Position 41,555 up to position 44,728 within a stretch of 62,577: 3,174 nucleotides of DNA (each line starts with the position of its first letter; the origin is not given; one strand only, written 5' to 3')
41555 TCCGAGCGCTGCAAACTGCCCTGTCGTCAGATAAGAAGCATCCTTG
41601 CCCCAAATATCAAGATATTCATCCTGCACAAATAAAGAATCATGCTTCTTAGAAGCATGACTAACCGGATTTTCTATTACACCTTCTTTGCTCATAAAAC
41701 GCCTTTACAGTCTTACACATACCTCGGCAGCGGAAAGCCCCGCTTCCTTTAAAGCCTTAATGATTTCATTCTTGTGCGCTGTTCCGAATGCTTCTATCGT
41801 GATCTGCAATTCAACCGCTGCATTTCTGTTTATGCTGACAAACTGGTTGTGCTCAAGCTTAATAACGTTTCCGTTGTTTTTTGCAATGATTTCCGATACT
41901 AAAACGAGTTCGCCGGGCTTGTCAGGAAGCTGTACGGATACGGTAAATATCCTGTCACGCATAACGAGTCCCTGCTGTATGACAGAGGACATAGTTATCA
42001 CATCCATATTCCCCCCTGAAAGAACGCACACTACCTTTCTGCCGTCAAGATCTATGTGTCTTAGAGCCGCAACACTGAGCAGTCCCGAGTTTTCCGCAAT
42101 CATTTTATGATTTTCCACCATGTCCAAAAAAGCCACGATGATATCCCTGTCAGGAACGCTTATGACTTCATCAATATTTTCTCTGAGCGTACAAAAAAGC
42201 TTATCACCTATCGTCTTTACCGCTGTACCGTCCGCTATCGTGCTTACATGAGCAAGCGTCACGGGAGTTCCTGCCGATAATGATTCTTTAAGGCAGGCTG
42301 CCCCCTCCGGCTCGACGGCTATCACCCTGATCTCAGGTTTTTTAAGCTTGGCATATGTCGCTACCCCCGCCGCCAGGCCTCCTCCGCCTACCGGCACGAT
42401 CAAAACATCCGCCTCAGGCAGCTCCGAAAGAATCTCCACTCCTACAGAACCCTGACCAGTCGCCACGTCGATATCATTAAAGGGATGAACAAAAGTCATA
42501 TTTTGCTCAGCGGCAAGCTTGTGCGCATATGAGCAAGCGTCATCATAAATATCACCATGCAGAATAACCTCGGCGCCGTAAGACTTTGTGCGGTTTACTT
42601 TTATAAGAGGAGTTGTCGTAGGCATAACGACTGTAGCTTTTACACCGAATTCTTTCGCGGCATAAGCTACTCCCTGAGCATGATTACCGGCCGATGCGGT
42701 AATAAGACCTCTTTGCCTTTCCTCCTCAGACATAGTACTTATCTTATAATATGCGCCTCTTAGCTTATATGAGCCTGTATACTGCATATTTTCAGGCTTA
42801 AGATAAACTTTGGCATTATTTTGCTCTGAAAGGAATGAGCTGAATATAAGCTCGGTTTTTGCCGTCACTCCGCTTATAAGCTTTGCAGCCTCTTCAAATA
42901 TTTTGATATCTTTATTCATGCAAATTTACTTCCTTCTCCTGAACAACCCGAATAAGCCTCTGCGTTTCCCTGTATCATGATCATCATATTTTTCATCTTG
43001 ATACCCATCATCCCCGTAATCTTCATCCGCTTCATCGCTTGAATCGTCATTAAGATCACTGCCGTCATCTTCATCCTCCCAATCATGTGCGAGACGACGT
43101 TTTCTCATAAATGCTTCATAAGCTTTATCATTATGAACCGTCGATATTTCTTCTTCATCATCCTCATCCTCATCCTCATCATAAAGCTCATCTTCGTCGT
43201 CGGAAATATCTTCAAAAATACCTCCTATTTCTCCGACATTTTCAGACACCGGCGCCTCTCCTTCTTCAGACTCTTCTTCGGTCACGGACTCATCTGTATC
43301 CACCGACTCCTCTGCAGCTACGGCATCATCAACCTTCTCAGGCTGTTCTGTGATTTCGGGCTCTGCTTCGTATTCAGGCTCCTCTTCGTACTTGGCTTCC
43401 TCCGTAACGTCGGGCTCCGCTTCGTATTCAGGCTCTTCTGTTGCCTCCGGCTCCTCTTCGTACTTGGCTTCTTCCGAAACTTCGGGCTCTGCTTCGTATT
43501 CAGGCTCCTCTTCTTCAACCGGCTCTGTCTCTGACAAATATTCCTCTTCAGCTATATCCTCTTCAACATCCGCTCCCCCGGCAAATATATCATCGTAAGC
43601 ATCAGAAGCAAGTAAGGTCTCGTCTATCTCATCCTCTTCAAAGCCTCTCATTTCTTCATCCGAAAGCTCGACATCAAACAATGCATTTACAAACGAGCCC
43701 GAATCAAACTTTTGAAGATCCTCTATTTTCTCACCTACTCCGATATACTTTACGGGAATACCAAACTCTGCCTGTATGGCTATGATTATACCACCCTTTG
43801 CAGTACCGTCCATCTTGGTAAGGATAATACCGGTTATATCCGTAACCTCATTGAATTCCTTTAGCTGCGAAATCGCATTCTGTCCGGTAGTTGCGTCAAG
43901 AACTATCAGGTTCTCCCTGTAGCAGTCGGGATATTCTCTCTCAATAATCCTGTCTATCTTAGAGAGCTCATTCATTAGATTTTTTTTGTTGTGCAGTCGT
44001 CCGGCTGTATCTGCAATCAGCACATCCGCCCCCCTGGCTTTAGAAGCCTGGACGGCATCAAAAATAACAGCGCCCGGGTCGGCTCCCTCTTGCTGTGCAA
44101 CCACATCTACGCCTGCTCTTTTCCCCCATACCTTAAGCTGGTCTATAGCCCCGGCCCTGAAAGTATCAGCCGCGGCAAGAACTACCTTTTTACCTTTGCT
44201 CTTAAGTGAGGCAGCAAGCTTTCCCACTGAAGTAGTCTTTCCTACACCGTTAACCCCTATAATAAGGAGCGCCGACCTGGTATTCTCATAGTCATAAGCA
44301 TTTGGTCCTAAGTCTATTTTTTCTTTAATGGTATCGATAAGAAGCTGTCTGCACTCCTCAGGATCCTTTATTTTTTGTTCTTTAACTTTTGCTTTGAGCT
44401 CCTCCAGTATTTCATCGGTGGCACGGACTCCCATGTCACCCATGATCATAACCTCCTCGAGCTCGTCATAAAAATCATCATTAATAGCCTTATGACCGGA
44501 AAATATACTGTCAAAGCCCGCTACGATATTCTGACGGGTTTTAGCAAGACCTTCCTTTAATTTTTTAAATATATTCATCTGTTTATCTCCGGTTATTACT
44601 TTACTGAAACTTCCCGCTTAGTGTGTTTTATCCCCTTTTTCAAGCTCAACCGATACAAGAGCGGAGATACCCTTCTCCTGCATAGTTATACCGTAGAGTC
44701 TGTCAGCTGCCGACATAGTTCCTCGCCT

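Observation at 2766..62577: Dense dispersed family of ~70-bp nested palindromes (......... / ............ modules) filling the intergenic spacers of a core housekeeping region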

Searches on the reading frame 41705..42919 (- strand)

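Call 67: search_protein_families(library=ncbifam, proteins=[window:41705-42919:-], max_evalue=0.00001)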
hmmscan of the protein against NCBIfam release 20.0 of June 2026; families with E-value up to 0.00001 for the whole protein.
window:41705-42919:- (404 aa): 40 families (the best 25 are shown)
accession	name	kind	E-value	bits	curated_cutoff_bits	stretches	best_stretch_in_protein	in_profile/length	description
TIGR01127.1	ilvA_1Cterm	equivalog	1.3e-128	429.2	378.75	1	22-395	1-376/380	threonine ammonia-lyase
NF005600.0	PRK07334.1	equivalog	1.5e-115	386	496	1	8-398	15-405/408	threonine ammonia-lyase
NF006390.0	PRK08639.1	equivalog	3.4e-103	345.8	421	1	7-397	11-404/418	threonine ammonia-lyase IlvA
NF006674.0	PRK09224.1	subfamily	2.4e-100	336.6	577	1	17-399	21-402/508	threonine ammonia-lyase IlvA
TIGR01124.1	ilvA_2Cterm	equivalog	9.3e-98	328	411.3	1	18-398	14-393/499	threonine ammonia-lyase, biosynthetic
TIGR02079.1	THD1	equivalog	2.3e-97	326.4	440.55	1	9-359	4-361/410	threonine ammonia-lyase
NF009130.0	PRK12483.1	subfamily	1.6e-95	320.7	801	1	17-399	33-415/521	threonine ammonia-lyase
NF006389.0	PRK08638.1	equivalog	1e-93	313.9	453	1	5-317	11-327/333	bifunctional threonine ammonia-lyase/L-serine ammonia-lyase TdcB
NF005454.0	PRK07048.1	equivalog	2.6e-79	266.7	452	1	9-315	13-321/324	threo-3-hydroxy-L-aspartate ammonia-lyase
NF005680.0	PRK07476.1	equivalog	4.9e-77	259.1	413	1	8-316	10-322/326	hydroxyectoine utilization dehydratase EutB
NF005292.0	PRK06815.1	equivalog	1.1e-75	254.6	371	1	5-315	5-318/320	threonine/serine dehydratase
NF006094.0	PRK08246.1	subfamily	2.4e-70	237.4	331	1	9-309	11-308/310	serine/threonine dehydratase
TIGR02991.1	ectoine_eutB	equivalog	2.1e-68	230.6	413.35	1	8-314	6-315/317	hydroxyectoine utilization dehydratase EutB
NF006455.0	PRK08813.1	equivalog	1.2e-59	202.5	489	1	36-314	48-319/374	threonine dehydratase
NF045641.2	BHydaspDhtseBhcB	equivalog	1.1e-57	195.5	550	1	11-307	10-307/312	beta-hydroxyaspartate dehydratase BhcB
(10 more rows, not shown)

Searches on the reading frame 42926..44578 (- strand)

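Call 67: search_protein_families(library=ncbifam, proteins=[window:42926-44578:-], max_evalue=0.00001)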
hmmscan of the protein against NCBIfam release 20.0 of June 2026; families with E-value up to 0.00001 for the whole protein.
window:42926-44578:- (550 aa): 11 families
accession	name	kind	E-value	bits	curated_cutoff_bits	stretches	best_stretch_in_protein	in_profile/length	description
TIGR00064.1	ftsY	equivalog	7.5e-106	353.4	260.7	1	32-301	2-279/279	signal recognition particle-docking protein FtsY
TIGR00959.1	ffh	equivalog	7.1e-60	203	473.2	1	38-299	31-292/428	signal recognition particle protein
TIGR01425.1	SRP54_euk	equivalog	9.4e-47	159.8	576.25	1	35-302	29-295/428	signal recognition particle protein SRP54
TIGR03499.1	FlhF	equivalog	6.5e-20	72.3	174.15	1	12-165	118-264/286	flagellar biosynthesis GTPase FlhF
NF009367.0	PRK12724.1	equivalog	1.3e-16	60.5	718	1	56-284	176-397/433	flagellar biosynthesis regulator FlhF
NF009368.0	PRK12726.1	equivalog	7.2e-16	58.3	832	1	93-286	199-382/407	flagellar biosynthesis regulator FlhF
NF005230.0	PRK06731.1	equivalog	9.4e-15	54.6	553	1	97-283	82-259/281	flagellar biosynthesis regulator FlhF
NF009366.0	PRK12723.1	equivalog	1.9e-14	53.6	585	1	27-307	101-374/388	flagellar biosynthesis regulator FlhF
NF011312.0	PRK14723.1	equivalog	2.5e-14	52.7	951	1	105-300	189-378/768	flagellar biosynthesis regulator FlhF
NF011310.0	PRK14721.1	equivalog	6.7e-14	52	725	1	106-304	196-385/423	flagellar biosynthesis regulator FlhF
NF011311.0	PRK14722.1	equivalog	1.8e-12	47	777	1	105-287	141-322/374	flagellar biosynthesis regulator FlhF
